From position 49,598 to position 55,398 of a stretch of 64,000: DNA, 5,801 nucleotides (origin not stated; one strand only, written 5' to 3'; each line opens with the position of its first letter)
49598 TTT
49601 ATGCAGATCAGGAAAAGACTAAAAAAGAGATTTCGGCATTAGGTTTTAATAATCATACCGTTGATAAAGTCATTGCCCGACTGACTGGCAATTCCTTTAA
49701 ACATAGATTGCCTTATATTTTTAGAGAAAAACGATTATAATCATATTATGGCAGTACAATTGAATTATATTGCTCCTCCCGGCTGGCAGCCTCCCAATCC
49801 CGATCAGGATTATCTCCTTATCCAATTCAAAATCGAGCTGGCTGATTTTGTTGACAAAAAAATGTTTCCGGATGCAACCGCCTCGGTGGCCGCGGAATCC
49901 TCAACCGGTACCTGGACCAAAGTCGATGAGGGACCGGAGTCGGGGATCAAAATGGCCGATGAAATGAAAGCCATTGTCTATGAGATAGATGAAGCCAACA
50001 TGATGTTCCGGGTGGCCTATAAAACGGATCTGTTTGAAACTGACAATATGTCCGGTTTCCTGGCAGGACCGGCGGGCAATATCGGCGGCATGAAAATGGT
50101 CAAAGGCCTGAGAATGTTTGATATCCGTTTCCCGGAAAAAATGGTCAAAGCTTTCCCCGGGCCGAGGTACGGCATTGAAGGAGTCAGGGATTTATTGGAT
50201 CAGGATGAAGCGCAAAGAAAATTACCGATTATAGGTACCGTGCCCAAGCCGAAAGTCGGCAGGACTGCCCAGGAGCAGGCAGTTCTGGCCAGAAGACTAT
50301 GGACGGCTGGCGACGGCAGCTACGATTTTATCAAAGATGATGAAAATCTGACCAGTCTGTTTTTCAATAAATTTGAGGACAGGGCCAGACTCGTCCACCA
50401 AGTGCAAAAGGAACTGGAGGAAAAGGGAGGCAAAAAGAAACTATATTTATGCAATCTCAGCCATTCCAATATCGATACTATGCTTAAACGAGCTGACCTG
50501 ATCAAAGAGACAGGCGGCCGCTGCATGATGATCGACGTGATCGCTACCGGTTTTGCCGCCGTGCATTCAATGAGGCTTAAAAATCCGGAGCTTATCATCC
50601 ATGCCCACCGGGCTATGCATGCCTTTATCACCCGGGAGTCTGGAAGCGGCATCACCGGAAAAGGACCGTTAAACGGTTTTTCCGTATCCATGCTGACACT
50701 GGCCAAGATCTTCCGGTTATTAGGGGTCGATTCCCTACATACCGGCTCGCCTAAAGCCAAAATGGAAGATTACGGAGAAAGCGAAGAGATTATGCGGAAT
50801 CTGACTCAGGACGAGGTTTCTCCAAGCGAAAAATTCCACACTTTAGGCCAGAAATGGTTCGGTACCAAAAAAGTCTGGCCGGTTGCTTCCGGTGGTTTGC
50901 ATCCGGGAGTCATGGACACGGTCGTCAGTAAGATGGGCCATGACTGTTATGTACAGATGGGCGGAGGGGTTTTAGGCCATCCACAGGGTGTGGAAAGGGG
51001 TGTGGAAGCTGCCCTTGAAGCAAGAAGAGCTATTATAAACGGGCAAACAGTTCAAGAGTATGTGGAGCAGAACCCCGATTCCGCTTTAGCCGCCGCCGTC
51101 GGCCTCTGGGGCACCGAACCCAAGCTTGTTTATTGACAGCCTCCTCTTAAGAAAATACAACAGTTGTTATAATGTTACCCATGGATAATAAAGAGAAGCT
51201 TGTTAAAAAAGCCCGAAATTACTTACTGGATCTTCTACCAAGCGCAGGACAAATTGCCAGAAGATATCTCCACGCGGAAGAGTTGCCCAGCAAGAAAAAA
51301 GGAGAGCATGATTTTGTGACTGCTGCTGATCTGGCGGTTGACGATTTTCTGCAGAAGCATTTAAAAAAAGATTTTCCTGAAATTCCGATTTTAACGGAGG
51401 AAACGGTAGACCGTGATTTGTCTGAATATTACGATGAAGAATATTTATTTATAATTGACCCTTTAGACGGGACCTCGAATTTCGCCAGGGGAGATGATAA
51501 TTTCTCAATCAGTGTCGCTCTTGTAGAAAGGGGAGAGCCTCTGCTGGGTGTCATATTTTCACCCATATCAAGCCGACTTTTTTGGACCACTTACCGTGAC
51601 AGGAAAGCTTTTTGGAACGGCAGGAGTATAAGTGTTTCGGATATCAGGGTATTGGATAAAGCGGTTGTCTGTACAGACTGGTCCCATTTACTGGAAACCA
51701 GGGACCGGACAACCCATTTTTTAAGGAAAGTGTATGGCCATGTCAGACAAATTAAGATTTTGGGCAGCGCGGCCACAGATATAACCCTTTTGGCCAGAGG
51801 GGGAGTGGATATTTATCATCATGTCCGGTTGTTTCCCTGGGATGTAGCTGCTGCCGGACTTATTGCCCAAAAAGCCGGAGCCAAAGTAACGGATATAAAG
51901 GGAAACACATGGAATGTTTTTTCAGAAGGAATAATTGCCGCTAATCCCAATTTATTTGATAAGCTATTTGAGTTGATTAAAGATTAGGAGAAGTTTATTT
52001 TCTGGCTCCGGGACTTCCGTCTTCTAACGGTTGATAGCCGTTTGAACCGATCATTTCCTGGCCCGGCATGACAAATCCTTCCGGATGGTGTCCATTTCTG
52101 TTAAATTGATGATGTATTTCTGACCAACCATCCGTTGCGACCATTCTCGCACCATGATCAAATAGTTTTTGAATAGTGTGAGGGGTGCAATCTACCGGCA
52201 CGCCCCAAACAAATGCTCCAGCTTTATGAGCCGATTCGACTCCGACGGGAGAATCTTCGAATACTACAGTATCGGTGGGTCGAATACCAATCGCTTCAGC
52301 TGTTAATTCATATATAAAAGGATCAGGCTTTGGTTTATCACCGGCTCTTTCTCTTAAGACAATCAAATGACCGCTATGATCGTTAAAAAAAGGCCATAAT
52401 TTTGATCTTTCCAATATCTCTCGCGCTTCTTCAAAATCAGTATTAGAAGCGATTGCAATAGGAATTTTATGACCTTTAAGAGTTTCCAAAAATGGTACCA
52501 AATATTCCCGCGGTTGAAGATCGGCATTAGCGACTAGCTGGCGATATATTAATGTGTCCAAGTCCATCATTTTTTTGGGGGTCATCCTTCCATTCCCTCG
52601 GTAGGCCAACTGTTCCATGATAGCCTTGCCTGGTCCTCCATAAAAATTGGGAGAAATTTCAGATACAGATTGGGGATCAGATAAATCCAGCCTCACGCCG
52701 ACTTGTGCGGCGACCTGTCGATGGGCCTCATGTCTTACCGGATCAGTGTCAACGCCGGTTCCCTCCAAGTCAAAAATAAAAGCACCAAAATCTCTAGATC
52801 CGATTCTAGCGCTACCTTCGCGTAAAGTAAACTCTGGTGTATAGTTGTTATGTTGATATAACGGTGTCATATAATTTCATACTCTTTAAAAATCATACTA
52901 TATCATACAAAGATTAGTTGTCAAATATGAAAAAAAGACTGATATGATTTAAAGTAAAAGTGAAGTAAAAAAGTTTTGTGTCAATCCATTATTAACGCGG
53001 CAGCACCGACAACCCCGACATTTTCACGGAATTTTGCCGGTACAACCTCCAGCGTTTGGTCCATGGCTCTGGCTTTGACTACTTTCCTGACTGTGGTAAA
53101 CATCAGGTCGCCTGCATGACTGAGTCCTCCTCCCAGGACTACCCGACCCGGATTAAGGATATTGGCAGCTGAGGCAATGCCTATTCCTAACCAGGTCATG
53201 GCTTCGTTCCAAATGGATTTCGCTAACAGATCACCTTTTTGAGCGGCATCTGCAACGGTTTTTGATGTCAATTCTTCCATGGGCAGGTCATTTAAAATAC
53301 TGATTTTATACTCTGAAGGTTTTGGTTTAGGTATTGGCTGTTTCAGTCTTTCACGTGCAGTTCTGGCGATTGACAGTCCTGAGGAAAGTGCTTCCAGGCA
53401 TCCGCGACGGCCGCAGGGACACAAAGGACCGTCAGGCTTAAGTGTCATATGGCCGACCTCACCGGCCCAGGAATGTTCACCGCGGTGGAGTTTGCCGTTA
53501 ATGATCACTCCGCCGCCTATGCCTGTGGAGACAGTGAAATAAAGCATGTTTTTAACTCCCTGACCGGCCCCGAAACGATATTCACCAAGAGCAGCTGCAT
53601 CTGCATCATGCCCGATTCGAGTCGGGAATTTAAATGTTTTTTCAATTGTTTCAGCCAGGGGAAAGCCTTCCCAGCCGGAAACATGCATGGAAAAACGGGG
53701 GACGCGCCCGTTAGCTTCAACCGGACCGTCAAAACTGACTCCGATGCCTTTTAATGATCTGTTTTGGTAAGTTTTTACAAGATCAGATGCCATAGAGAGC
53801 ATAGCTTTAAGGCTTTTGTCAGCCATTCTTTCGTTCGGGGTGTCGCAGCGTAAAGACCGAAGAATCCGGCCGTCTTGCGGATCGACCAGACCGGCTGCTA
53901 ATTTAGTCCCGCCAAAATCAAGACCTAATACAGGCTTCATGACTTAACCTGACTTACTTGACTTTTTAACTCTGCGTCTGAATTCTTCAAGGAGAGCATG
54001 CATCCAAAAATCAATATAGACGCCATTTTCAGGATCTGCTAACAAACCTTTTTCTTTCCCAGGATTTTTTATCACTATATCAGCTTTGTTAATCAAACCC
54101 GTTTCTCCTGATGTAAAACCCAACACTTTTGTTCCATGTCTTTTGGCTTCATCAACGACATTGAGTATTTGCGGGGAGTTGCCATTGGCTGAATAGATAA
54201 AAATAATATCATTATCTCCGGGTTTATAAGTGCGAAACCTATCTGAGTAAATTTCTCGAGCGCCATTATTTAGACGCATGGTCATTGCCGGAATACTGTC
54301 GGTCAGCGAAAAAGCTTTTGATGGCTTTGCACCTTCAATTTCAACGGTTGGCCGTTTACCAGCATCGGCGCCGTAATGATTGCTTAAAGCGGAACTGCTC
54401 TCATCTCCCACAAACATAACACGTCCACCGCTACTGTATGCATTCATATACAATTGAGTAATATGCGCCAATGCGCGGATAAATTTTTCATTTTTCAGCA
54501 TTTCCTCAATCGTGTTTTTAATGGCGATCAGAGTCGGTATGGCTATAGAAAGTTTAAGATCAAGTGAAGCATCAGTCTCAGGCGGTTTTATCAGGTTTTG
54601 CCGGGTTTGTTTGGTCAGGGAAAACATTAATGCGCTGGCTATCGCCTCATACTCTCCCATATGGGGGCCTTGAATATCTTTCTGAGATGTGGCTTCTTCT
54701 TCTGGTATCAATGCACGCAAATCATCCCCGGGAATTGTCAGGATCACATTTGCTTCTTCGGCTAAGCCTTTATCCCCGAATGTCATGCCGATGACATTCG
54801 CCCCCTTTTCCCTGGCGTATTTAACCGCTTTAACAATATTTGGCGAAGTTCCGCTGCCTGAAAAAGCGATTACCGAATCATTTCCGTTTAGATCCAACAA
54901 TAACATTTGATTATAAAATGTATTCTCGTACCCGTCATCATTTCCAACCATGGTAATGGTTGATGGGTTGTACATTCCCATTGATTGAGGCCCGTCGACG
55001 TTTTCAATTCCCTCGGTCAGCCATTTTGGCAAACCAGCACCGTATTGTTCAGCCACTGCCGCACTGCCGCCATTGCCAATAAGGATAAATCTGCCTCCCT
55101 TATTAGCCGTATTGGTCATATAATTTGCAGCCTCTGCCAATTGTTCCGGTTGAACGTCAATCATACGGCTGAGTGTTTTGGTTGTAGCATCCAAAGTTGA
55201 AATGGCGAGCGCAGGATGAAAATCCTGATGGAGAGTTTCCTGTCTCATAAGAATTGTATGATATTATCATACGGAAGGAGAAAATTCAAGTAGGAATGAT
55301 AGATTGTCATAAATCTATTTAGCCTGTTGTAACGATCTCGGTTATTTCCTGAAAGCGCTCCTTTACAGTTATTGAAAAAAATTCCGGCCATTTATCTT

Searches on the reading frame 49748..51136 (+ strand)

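Call 70: search_protein_families(library=pfam, proteins=[window:49748-51136:+], max_evalue=0.001)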
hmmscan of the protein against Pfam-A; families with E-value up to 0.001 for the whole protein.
window:49748-51136:+ (462 aa): 2 families
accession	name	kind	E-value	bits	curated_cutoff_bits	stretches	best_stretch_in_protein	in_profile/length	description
PF00016.26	RuBisCO_large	-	8.5e-59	199.7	30.1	1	145-454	4-299/299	Ribulose bisphosphate carboxylase large chain, catalytic domain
PF02788.21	RuBisCO_large_N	-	2.6e-26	92.6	20.7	1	18-132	9-120/120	Ribulose bisphosphate carboxylase large chain, N-terminal domain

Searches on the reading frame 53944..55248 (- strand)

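Call 70: search_protein_families(library=pfam, proteins=[window:53944-55248:-], max_evalue=0.001)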
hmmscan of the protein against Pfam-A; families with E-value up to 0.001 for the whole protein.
window:53944-55248:- (434 aa): 2 families
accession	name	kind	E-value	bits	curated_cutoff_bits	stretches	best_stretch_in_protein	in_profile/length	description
PF13580.11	SIS_2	-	4.5e-28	98.4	27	2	20-156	4-137/138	SIS domain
PF01380.27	SIS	-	1.7e-11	44.5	25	1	114-174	45-106/131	SIS domain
